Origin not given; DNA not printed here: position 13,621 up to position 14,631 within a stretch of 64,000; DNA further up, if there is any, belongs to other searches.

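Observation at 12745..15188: Five translationally coupled genes: XRE, ImmA/IrrE, a DUF4417-like gene and two small overlapping ORFs, with no mobility genes; candidate undescribed conflict system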

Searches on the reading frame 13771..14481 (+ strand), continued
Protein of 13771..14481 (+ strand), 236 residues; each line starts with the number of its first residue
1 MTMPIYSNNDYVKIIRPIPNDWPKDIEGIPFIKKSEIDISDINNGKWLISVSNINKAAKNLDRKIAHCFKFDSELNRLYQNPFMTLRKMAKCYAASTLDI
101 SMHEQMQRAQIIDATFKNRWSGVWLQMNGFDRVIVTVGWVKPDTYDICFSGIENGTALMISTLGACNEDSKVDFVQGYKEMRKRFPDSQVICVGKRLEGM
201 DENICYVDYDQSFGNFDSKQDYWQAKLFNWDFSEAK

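Call 35: find_encoding_contigs(protein=P0048, flank=10000, max_places=2)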
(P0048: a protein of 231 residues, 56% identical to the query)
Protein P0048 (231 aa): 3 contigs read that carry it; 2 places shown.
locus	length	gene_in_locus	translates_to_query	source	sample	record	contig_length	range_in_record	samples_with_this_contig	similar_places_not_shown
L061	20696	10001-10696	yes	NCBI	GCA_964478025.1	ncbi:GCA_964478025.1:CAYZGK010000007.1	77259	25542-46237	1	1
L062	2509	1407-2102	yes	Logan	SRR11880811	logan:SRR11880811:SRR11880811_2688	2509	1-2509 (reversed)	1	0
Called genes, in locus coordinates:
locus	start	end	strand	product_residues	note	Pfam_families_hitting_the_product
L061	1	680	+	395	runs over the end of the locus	PF01808:AICARFT_IMPCHas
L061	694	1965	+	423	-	PF02844:GARS_N, PF01071:GARS_A, PF02786:CPSase_L_D2, PF02222:ATP-grasp (weak), PF02843:GARS_C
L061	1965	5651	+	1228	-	PF18072:FGAR-AT_linker, PF00586:AIRS (faint), PF02769:AIRS_C, PF13507:GATase_5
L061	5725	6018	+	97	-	PF02583:Trns_repr_metal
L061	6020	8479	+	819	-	PF00403:HMA, PF00122:E1-E2_ATPase, PF00702:Hydrolase, PF00403:HMA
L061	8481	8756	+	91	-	-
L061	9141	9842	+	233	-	PF01381:HTH_3, PF13443:HTH_26 (faint)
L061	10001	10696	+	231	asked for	PF14386:DUF4417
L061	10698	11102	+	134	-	-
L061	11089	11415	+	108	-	-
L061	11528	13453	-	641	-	PF00122:E1-E2_ATPase, PF00702:Hydrolase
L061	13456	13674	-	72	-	PF00403:HMA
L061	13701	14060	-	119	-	PF12840:HTH_20 (weak), PF01022:HTH_5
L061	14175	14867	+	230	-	PF02811:PHP (weak)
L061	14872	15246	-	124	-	PF02661:Fic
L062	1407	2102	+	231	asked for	PF14386:DUF4417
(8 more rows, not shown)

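Call 37: search_dna_similar(query=window:13777-14481:+, collection=phages, mode=protein, max_evalue=0.001, max_rows=25)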
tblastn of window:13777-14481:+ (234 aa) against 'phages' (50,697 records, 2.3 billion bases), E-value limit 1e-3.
Records with a match: 460; places in all: 460; records where one place covers at least 80% of the query: 39.
Best place of each record, by identity: <60% 460.
By first word of the organism name: Mycobacterium 358; Streptococcus 57; Gordonia 28; Bacteriophage 9; Fromanvirus 4; Christensenellales 2; Dorea 1; Lactococcus 1.
By host as written in the record: Mycobacterium smegmatis mc2 155 269; Mycobacterium smegmatis mc#155 51; Gordonia terrae 3612 24; - 20; Mycobacterium smegmatis mc2155 14; Mycobacterium tuberculosis; Mycobacterium smegmatis 4; Mycobacterium sp. 3; Mycobacterium smegmatis 2; and 56 more.
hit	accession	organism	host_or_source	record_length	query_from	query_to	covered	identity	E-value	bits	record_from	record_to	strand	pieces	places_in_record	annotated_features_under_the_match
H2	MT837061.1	Bacteriophage sp.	human fecal samples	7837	11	213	87%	32.0%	9e-24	104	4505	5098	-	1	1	record has no annotation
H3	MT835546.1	Bacteriophage sp.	human fecal samples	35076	27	210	79%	31.9%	7e-20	93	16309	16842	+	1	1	record has no annotation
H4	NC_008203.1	Mycobacterium phage Che12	Mycobacterium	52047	29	223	83%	28.7%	9e-12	70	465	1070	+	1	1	nuclease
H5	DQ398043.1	Mycobacterium phage Che12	Mycobacterium sp.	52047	29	223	83%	28.7%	9e-12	70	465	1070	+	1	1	1: hypothetical protein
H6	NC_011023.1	Mycobacterium phage Pukovnik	Mycobacterium sp.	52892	29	222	83%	28.8%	1e-11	69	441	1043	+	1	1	1: nuclease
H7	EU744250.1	Mycobacterium phage Pukovnik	Mycobacterium sp.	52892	29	222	83%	28.8%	1e-11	69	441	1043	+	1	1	1: hypothetical protein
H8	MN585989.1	Mycobacterium phage Superchunk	Mycobacterium smegmatis mc2 155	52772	29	223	83%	28.2%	3e-12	71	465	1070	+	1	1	1: hypothetical protein | 2: hypothetical protein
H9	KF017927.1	Mycobacterium phage Odin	Mycobacterium smegmatis mc2 155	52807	29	223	83%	28.2%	4e-12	71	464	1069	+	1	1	1: hypothetical protein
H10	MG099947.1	Mycobacterium phage Ph8s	Mycobacterium smegmatis mc2 155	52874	29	223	83%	28.2%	5e-12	71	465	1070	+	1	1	hypothetical protein | peptidase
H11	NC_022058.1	Mycobacterium phage Adzzy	Mycobacterium smegmatis mc2 155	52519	29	223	83%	28.2%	5e-12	71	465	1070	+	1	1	1: nuclease | 2: peptidase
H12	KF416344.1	Mycobacterium phage Adzzy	Mycobacterium smegmatis mc2 155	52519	29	223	83%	28.2%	5e-12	71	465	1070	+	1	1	1: hypothetical protein | 2: hypothetical protein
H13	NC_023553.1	Mycobacterium phage Echild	Mycobacterium smegmatis mc2 155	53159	29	200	74%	31.1%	1e-13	75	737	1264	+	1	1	2: nuclease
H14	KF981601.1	Mycobacterium phage Echild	Mycobacterium smegmatis mc2 155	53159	29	200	74%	31.1%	1e-13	75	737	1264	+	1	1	2: hypothetical protein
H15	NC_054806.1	Mycobacterium phage Benvolio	Mycobacterium smegmatis mc2 155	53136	29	200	74%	31.1%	1e-13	75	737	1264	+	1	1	2: nuclease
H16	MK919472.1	Mycobacterium phage Benvolio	Mycobacterium smegmatis mc2 155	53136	29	200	74%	31.1%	1e-13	75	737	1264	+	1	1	2: hypothetical protein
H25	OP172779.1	Dorea phage DO134P1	Dorea sp. 000433215 DA134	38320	22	205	79%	28.8%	1e-14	78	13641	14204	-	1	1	hypothetical protein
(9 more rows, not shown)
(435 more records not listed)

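Call 39: predict_structure(alignment_id=A3)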
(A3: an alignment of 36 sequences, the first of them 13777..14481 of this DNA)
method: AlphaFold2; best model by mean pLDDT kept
length: 234 residues; sequences in the alignment: 36
mean_pLDDT: 90.2   pTM: 0.86
mean pLDDT of the five models: 90.2, 89.0, 89.0, 88.2, 86.2
residues with pLDDT >= 90: 171; 70-90: 40; 50-70: 23; < 50: 0
segments of 3 or more residues with pLDDT < 50: none
pLDDT, mean of each block of 10 residues (from residue 1): 82 94 96 93 90 91 92 94 96 96 94 98 97 95 97 96 83 96 97 91 87 68 64 61
secondary structure, 60 per line:
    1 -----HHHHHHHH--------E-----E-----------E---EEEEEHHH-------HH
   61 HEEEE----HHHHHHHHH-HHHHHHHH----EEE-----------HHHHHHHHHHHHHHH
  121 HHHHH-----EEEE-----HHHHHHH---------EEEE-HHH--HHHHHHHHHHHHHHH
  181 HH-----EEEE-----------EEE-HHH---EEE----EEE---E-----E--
elements in order: H6-13 E44-48 E62-65 H70-78 H80-87 E92-94 H106-125 E131-134 H140-146 E156-159 H166-182 E188-191 E203-205 E213-215 E220-222

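Call 40: get_annotated_region(hit=H3, flank=9000)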
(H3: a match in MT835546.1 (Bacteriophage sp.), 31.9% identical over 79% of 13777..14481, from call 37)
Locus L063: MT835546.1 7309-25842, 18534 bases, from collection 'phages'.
description: UNVERIFIED: Bacteriophage sp. clone scaffold_145 genomic sequence.
organism: Bacteriophage sp. (NCBI taxid 38018)
taxonomy: Viruses
host: -; source: human fecal samples; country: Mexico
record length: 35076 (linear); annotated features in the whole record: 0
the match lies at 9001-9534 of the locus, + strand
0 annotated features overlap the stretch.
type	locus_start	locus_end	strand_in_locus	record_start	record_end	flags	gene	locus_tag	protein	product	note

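Call 43: search_protein_families(library=pfam, proteins=[L063:1198-2916:+, L063:3455-5854:-, L063:6065-6988:+, L063:7745-8164:+, L063:8164-8703:+, L063:9915-10220:+, L063:10612-11478:-, L063:11499-12455:-, L063:13085-14425:-, L063:14745-16931:+], max_evalue=0.01)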
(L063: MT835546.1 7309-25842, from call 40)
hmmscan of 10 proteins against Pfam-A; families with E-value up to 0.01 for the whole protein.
L063:1198-2916:+ (572 aa): 4 families
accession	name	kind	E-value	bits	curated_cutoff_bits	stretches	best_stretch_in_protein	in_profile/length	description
PF02878.22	PGM_PMM_I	-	4.1e-42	143.6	22.5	1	44-178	3-133/138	Phosphoglucomutase/phosphomannomutase, alpha/beta/alpha domain I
PF02879.22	PGM_PMM_II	-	5.4e-25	88.4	29.3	1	208-314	1-102/103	Phosphoglucomutase/phosphomannomutase, alpha/beta/alpha domain II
PF02880.22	PGM_PMM_III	-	1.6e-18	67.3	20.7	1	323-443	2-108/115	Phosphoglucomutase/phosphomannomutase, alpha/beta/alpha domain III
PF00408.26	PGM_PMM_IV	-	1.2e-05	25.7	23.1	1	521-546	25-50/68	Phosphoglucomutase/phosphomannomutase, C-terminal domain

L063:3455-5854:- (799 aa): 6 families
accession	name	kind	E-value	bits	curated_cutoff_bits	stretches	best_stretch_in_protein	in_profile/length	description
PF08757.17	CotH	-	2.1e-32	113.4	23.8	1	232-566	2-321/322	CotH kinase protein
PF13290.12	CHB_HEX_C_1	-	4.1e-17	62.3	22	1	66-135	1-66/67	Chitobiase/beta-hexosaminidase C-terminal domain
PF13287.12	Fn3_assoc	-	8.3e-15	55.1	23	1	77-139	1-59/59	Fn3 associated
PF00932.25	LTD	-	3.3e-10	40.7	34.3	1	668-765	3-102/109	Lamin Tail Domain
PF18998.6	Flg_new_2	-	0.0035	17.7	23.6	0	615-651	22-58/73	Divergent InlB B-repeat domain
PF19403.5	SpaA_2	-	0.0061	17.5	25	0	600-650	39-89/96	Prealbumin-like fold domain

L063:6065-6988:+ (307 aa): 2 families
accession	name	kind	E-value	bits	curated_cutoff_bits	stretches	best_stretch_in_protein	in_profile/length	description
PF00575.29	S1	-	2.6e-17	63.4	22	1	122-182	2-62/74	S1 RNA binding domain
PF23459.1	S1_RRP5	-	1.1e-05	26.3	27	0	122-185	1-64/72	RRP5 S1 domain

L063:7745-8164:+ (139 aa): 2 families
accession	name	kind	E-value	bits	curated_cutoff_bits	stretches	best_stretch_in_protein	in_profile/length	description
PF13560.12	HTH_31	-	1.4e-08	35.3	27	1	24-84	2-63/64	Helix-turn-helix domain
PF01381.28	HTH_3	-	0.0012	19.3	23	1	41-81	14-54/55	Helix-turn-helix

L063:8164-8703:+ (179 aa): 1 family
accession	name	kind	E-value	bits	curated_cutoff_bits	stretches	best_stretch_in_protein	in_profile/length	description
PF06114.19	Peptidase_M78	-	0.0014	18.9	22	1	98-174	46-123/123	IrrE N-terminal-like domain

L063:9915-10220:+ (101 aa): 0 families

L063:10612-11478:- (288 aa): 1 family
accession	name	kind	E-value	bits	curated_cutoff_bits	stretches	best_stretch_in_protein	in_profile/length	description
PF04468.17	PSP1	-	1.3e-35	122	27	1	61-146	1-86/86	PSP1 C-terminal conserved region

L063:11499-12455:- (318 aa): 4 families
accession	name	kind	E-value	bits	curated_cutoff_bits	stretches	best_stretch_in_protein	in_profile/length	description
PF13177.12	DNA_pol3_delta2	-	1.6e-38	132.7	27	1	19-171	5-159/161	DNA polymerase III, delta subunit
PF14532.12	Sigma54_activ_2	-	0.00072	20.2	25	0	36-153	24-110/138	Sigma-54 interaction domain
PF20720.3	nSTAND3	-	0.0022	18.2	27.2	0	36-163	20-121/155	Novel STAND NTPase 3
PF13191.12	AAA_16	-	0.0092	16.9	32.6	0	12-54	1-44/167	AAA ATPase domain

L063:13085-14425:- (446 aa): 8 families
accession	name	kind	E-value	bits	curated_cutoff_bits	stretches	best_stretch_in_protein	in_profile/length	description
PF01276.26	OKR_DC_1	-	2.4e-28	99.5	27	1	60-267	64-290/417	Orn/Lys/Arg decarboxylase, major domain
PF01041.23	DegT_DnrJ_EryC1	-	1.5e-13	51.1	19.8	1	68-197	30-153/360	DegT/DnrJ/EryC1/StrS aminotransferase family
PF05889.19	SepSecS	-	2.5e-08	33.5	21.1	1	94-262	92-266/389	O-phosphoseryl-tRNA(Sec) selenium transferase, SepSecS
PF01053.26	Cys_Met_Meta_PP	-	5.8e-08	32.1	27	1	68-219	58-198/381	Cys/Met metabolism PLP-dependent enzyme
PF00266.25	Aminotran_5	-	1.4e-07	31.3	21.5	1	64-221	45-203/371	Aminotransferase class-V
PF03711.20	OKR_DC_1_C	-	1.2e-05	26.1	24.2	1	395-430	65-100/132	Orn/Lys/Arg decarboxylase, C-terminal domain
PF00155.27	Aminotran_1_2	-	1.6e-05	24.7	19.7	1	65-195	45-191/361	Aminotransferase class I and II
PF01212.27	Beta_elim_lyase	-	0.00037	20.3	27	1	65-244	35-222/288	Beta-eliminating lyase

L063:14745-16931:+ (728 aa): 6 families
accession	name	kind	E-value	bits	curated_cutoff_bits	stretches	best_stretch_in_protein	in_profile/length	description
PF14450.12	FtsA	-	1.8e-12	48.2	31.8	1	264-423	1-124/127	Cell division protein FtsA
PF11104.14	PilM_2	-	8.5e-10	38.5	27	1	197-318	112-237/340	Type IV pilus assembly protein PilM;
PF02597.26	ThiS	-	1e-08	36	22.5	0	577-623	13-67/76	ThiS family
PF14451.12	Ub-Mut7C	-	1.1e-06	28.9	23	0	501-526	51-76/81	Mut7-C ubiquitin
PF02824.27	TGS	-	2.4e-06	27.9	22.2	0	601-623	34-56/60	TGS domain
PF06723.19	MreB_Mbl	-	5.5e-06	25.9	27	1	265-394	149-299/327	MreB/Mbl protein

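Call 44: fold_search(model_id=the predicted structure, library=pdb)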
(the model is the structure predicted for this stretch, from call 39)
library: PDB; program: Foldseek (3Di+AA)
matches with E <= 10: 1116; with E <= 0.001: 0
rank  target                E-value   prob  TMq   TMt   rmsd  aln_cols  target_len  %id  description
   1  9v4b_B                2.3e-02  0.60  0.33  0.34   7.3       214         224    9  Selective Production of Versatile L-Glyceraldehyde from C1 and/or C2 aldehydes (released 2025-11-12)
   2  4hvx                  2.5e-02  0.98  0.47  0.33   5.0       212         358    8  tRNA-guanine transglycosylase Y106F, C158V mutant in complex with queuine (released 2012-12-26)
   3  5i09                  2.8e-02  0.98  0.50  0.34   4.7       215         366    8  tRNA guanine transglycosylase (TGT) in soaked complex with Furanoside-Based lin-Benzoguanine 3 (released 2017-02-15)
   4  3n34_A                3.4e-02  0.51  0.30  0.23   8.6       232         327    9  Crystal structure of Plasmodium falciparum orotidine 5'-monophosphate decarboxylase complexed with 5-fluoro-6-amino-UM (released 2011-04-06)
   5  2fds_A                4.1e-02  0.60  0.32  0.25   7.8       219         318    9  Crystal Structure of Plasmodium Berghei Orotidine 5'-monophosphate Decarboxylase (ortholog of Plasmodium falciparum PF (released 2005-12-20)
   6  6k0k_C                4.9e-02  0.44  0.32  0.21   9.0       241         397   10  Crystal structure of Escherichia coli pyruvate kinase II (released 2020-05-13)
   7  5upr_D                5.3e-02  0.28  0.28  0.26   9.6       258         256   11  X-ray structure of a putative triosephosphate isomerase from Toxoplasma gondii ME49 (released 2017-02-22)
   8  4ycs_A                5.6e-02  0.28  0.19  0.32  10.3       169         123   12  Crystal structure of putative lipoprotein from Peptoclostridium difficile 630 (fragment) (released 2015-03-18)
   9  2fds_B                6.0e-02  0.57  0.33  0.26   7.4       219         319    9  Crystal Structure of Plasmodium Berghei Orotidine 5'-monophosphate Decarboxylase (ortholog of Plasmodium falciparum PF (released 2005-12-20)
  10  3n2m_A                6.0e-02  0.41  0.31  0.24   8.1       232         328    9  Crystal structure of Plasmodium falciparum orotidine 5'-monophosphate decarboxylase complexed with 5-fluoro-6-amino-UM (released 2011-04-06)
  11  5upr_B                6.0e-02  0.30  0.28  0.26   8.8       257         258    9  X-ray structure of a putative triosephosphate isomerase from Toxoplasma gondii ME49 (released 2017-02-22)
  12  9iho_P                6.0e-02  0.16  0.22  0.17  12.8       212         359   11  Open state without NUQM and without flavoprotein (classification state 4) of Pichia pastoris mitochondrial complex I i (released 2025-10-15)
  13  5jsw                  6.4e-02  0.93  0.40  0.27   4.2       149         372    9  tRNA guanine Transglycosylase (TGT) in co-crystallized complex with 6-amino-2-((((3a'R,6'R,6a'R)-2,2,2',2'-tetramethyldi (released 2017-05-24)
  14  5lpo                  6.4e-02  0.90  0.49  0.33   8.0       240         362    8  tRNA guanine Transglycosylase (TGT) in co-crystallized complex with 6-amino-2-(methylamino)-4-(2-((2R,3R,4R,5R)-3,4,5-tr (released 2017-08-30)
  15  4q8w                  6.4e-02  0.90  0.39  0.26   4.5       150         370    9  tRNA-Guanine Transglycosylase (TGT) in Complex with 4-[2-({6-Amino-8-oxo-1H,7H,8H-imidazo[4,5-g]quinazolin-2-yl}amino)et (released 2015-05-20)
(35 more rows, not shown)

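Call 46: search_solved_structures(query=A3, max_evalue=10, show_alignments=1)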
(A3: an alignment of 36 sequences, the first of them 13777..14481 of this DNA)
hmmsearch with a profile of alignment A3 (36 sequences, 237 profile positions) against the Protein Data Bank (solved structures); distinct sequences matched with E-value up to 10: 0.

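Call 61: get_annotated_region(hit=H11, flank=3000)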
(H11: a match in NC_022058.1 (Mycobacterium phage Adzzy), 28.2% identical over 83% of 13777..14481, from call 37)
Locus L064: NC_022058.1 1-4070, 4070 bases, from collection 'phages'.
description: Mycobacterium phage Adzzy, complete genome.
organism: Mycobacterium phage Adzzy (NCBI taxid 1383059)
taxonomy: Viruses; Duplodnaviria; Heunggongvirae; Uroviricota; Caudoviricetes; Fromanvirus
host: Mycobacterium smegmatis mc2 155; source: soil; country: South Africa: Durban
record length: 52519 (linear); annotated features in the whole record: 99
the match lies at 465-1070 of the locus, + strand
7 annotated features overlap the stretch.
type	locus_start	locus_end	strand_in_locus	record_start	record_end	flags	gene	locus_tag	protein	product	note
CDS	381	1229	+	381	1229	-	1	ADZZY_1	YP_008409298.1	nuclease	-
CDS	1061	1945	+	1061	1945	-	2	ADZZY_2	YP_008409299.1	peptidase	-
CDS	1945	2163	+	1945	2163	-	3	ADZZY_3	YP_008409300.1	hypothetical protein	-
CDS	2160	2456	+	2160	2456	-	4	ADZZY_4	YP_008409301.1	HNH endonuclease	-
CDS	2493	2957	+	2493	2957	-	5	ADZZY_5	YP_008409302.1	minor tail protein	-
CDS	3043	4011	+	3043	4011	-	6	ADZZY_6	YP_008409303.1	minor tail protein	-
tRNA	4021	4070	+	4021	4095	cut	7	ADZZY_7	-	tRNA-Asn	tRNA-Asn(gtt)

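Call 63: fold_search(model_id=the predicted structure, library=viral)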
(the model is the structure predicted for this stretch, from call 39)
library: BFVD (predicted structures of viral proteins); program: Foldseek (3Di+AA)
matches with E <= 10: 697; with E <= 0.001: 3
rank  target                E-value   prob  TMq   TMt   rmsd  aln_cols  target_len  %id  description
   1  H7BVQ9                5.8e-13  1.00  0.69  0.51   1.8       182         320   26  (no name in the UniProt tables at hand)
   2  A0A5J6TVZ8            1.1e-12  1.00  0.70  0.59   4.0       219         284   21  (no name in the UniProt tables at hand)
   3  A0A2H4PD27            1.2e-04  1.00  0.39  0.51   2.4       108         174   30  (no name in the UniProt tables at hand)
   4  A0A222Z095            4.5e-03  1.00  0.49  0.33   4.8       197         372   13  Queuine tRNA-ribosyltransferase [Mycobacterium phage Bella96]
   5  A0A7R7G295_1          4.5e-03  0.77  0.29  0.09   9.7       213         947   11  (no name in the UniProt tables at hand)
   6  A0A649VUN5            7.4e-03  0.92  0.43  0.40  14.3       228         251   14  Queuine tRNA-ribosyltransferase [Mycobacterium phage Tinciduntsolum]
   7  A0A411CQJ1            1.9e-02  0.87  0.40  0.33   7.8       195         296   12  Queuine tRNA-ribosyltransferase [Arthrobacter phage Sonali]
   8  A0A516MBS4            2.2e-02  0.66  0.33  0.29   8.5       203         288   11  (no name in the UniProt tables at hand)
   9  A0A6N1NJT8            4.1e-02  0.30  0.32  0.22  10.4       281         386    9  Uncharacterized protein [Tupanvirus deep ocean]
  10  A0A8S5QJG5            4.3e-02  0.75  0.40  0.37   7.7       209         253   11  Uncharacterized protein [Siphoviridae sp. ctiOl67]
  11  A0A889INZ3            4.9e-02  0.94  0.53  0.30   6.8       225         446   10  (no name in the UniProt tables at hand)
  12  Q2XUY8                6.7e-02  0.91  0.47  0.32   6.2       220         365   10  (no name in the UniProt tables at hand)
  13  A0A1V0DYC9            6.7e-02  0.84  0.43  0.26   7.5       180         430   12  Queuosine tRNA-ribosyltransferase [Dinoroseobacter phage vB_DshS-R5C]
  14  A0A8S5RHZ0            6.7e-02  0.15  0.20  0.20  10.1       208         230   11  Putative ATP-dependent RNA helicase [virus sp. ctML55]
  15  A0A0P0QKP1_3          6.7e-02  0.12  0.19  0.06  13.3       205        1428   11  (no name in the UniProt tables at hand)
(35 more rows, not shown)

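Call 66: find_related_loci(query=A3, collection=viral_contigs, flank=10000)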
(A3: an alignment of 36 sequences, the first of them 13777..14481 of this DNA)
Query A3 (234 aa) in viral_contigs; peptide patterns used: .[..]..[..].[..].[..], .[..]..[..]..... (x = any residue, [..] = any of these).
24 stretches matched a pattern, but none encodes a relative of the query by tblastn (E <= 1e-3).

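Call 80: search_protein_families(library=ncbifam, proteins=[window:13777-14481:+], max_evalue=0.1)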
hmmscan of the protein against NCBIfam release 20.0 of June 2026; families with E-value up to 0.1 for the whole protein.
window:13777-14481:+ (234 aa): 0 families

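Call 88: find_encoding_contigs(protein=P0054, flank=8000, max_places=2)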
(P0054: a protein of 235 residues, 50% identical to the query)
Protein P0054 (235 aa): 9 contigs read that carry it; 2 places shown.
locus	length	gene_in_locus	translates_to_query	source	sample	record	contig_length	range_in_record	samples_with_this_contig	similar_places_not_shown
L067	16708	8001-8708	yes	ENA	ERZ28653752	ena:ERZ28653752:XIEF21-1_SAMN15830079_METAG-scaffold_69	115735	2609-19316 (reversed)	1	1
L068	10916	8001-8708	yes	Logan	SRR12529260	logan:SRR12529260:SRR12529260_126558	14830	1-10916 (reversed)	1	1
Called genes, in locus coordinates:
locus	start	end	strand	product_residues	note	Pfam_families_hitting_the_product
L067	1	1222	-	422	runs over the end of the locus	PF00202:Aminotran_3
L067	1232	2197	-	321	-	PF00490:ALAD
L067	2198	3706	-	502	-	PF00590:TP_methylase, PF02602:HEM4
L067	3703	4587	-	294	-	PF01379:Porphobil_deam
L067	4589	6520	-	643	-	PF05201:GlutR_N, PF01488:Shikimate_DH, PF13241:NAD_binding_7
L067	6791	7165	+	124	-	PF13560:HTH_31, PF01381:HTH_3, PF12844:HTH_19 (weak), PF13443:HTH_26 (faint)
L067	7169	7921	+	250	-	PF06114:Peptidase_M78 (weak)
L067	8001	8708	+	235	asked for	PF14386:DUF4417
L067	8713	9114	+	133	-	-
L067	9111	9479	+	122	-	-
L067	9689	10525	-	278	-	PF00753:Lactamase_B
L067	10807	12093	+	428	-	PF07690:MFS_1, PF12832:MFS_1_like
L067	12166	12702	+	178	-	PF04326:SLFN_AlbA_2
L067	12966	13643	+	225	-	PF00072:Response_reg, PF00486:Trans_reg_C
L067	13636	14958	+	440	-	PF00512:HisKA, PF02518:HATPase_c, PF14501:HATPase_c_5 (weak)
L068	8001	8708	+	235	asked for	PF14386:DUF4417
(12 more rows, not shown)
